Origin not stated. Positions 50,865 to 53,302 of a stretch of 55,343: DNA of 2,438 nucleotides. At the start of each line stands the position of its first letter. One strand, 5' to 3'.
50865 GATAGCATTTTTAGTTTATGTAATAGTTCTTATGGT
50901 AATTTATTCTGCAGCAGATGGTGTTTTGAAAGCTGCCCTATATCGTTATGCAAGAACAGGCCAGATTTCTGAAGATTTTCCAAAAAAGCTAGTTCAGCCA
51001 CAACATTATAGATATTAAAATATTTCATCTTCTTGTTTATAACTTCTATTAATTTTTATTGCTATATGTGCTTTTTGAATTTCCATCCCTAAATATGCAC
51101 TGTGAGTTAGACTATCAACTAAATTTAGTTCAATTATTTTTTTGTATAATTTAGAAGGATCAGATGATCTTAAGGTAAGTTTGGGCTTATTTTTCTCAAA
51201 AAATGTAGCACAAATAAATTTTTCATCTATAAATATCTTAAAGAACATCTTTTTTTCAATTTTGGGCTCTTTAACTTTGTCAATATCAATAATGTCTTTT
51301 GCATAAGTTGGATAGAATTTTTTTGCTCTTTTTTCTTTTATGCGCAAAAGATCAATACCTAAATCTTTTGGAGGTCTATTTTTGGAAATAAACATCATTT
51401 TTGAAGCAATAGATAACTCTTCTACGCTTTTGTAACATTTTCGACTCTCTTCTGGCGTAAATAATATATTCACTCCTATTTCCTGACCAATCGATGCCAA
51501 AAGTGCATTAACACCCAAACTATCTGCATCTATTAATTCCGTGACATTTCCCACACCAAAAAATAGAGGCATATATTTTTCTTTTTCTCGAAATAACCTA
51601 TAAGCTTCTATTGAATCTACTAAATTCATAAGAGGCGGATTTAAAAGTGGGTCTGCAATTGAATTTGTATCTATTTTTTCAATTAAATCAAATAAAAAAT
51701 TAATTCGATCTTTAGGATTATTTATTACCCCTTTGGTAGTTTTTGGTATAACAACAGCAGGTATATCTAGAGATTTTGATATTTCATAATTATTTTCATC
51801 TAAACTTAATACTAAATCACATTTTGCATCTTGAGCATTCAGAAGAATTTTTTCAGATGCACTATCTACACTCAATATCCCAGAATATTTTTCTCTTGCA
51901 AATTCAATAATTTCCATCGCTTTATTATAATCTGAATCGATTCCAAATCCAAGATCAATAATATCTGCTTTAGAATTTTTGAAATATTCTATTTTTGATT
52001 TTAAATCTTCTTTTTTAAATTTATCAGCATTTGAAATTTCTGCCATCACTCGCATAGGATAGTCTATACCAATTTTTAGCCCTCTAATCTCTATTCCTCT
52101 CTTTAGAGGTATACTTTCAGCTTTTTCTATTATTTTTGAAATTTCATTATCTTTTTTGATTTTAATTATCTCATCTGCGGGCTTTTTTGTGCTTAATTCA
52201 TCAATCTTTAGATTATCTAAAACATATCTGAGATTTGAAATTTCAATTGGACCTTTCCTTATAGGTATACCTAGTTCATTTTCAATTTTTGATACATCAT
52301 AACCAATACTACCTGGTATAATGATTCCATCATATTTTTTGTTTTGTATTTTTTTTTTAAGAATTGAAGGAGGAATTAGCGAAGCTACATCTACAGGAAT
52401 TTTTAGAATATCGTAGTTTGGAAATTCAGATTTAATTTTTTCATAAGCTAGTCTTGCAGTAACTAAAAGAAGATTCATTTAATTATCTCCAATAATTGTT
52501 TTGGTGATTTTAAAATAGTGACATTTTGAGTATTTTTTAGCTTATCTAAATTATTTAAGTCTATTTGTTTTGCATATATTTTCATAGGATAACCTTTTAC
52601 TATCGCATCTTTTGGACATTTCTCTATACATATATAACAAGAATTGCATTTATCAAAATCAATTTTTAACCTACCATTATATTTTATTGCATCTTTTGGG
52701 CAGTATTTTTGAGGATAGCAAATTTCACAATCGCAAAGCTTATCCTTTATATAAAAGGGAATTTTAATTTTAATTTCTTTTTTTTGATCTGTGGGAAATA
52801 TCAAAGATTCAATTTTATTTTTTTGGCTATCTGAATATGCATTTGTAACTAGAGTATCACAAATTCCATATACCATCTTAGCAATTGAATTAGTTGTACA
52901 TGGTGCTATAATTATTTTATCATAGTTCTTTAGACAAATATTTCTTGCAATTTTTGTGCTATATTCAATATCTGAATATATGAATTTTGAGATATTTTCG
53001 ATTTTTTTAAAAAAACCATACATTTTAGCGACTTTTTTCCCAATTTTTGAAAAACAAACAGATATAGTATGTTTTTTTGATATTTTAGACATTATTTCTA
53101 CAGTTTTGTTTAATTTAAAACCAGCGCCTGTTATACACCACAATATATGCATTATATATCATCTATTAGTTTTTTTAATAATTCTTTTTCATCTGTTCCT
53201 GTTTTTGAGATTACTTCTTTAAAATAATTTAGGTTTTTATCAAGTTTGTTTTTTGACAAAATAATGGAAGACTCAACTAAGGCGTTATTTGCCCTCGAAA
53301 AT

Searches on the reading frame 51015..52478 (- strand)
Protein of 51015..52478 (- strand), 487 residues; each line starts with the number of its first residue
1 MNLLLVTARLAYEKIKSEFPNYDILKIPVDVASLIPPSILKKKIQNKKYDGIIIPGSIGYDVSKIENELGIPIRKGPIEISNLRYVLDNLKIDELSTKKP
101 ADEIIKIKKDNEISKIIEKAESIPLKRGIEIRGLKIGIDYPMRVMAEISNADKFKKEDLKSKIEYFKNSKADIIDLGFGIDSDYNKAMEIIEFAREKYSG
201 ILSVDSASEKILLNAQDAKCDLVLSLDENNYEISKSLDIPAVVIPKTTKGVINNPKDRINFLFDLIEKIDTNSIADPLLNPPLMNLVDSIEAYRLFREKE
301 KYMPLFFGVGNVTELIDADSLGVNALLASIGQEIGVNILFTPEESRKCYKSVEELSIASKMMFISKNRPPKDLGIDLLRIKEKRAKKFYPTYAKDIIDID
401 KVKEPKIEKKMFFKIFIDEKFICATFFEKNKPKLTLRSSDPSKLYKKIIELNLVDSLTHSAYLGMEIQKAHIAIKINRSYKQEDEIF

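Call 24: search_protein_families(library=ncbifam, proteins=[window:51015-52478:-], max_evalue=0.00001)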
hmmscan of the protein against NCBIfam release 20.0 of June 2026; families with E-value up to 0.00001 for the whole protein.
window:51015-52478:- (487 aa): 2 families
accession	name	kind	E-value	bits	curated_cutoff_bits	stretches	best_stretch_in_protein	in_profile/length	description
TIGR00284.1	TIGR00284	hypoth_equivalog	9.2e-103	344.4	256.65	1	1-485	1-496/497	dihydropteroate synthase-like protein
NF002128.0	PRK00964.1-6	equivalog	1.4e-06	27.7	568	1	433-483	318-368/390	tetrahydromethanopterin S-methyltransferase subunit A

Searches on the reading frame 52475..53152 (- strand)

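Call 24: search_protein_families(library=ncbifam, proteins=[window:52475-53152:-], max_evalue=0.00001)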
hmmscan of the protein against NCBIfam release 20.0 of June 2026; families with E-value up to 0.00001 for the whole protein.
window:52475-53152:- (225 aa): 11 families
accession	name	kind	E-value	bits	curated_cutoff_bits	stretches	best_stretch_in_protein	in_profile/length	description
TIGR02700.1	flavo_MJ0208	hypoth_equivalog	1e-52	178.7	251.35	1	3-223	2-233/234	dihydromethanopterin reductase (acceptor)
TIGR02699.1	archaeo_AfpA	hypoth_equivalog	2.2e-32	112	192.45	1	3-130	2-133/174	archaeoflavoprotein AfpA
NF040684.1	PorD_Arch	equivalog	3.6e-10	39.8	120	1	132-185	27-80/85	pyruvate synthase subunit PorD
TIGR00521.1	coaBC_dfp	equivalog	1.5e-08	34.2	219.7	1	1-109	4-112/392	bifunctional phosphopantothenoylcysteine decarboxylase/phosphopantothenate--cysteine ligase CoaBC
TIGR02179.1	PorD_KorD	subfamily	6.5e-08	32.6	60.05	1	129-185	17-73/78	2-oxoacid:acceptor oxidoreductase, delta subunit, pyruvate/2-ketoisovalerate family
TIGR03287.1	methan_mark_16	hypoth_equivalog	1.5e-06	26.9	363.95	1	133-184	298-347/391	methanogenesis marker 16 metalloprotein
NF007202.0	PRK09623.1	equivalog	2.2e-06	27.9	166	1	129-185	43-99/105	3-methyl-2-oxobutanoate dehydrogenase subunit delta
NF007203.0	PRK09624.1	equivalog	5.9e-06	26.5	171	1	128-185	42-99/105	pyuvate ferredoxin oxidoreductase subunit delta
NF007204.0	PRK09625.1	equivalog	6.5e-06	26.2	125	1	121-182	43-104/133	pyruvate flavodoxin oxidoreductase subunit delta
NF005505.0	PRK07118.1-4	equivalog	7.3e-06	25.6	378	1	112-184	195-262/265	Fe-S cluster domain-containing protein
TIGR00421.1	ubiX_pad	subfamily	8.8e-06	25.6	108.9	0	3-115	2-114/181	UbiX family flavin prenyltransferase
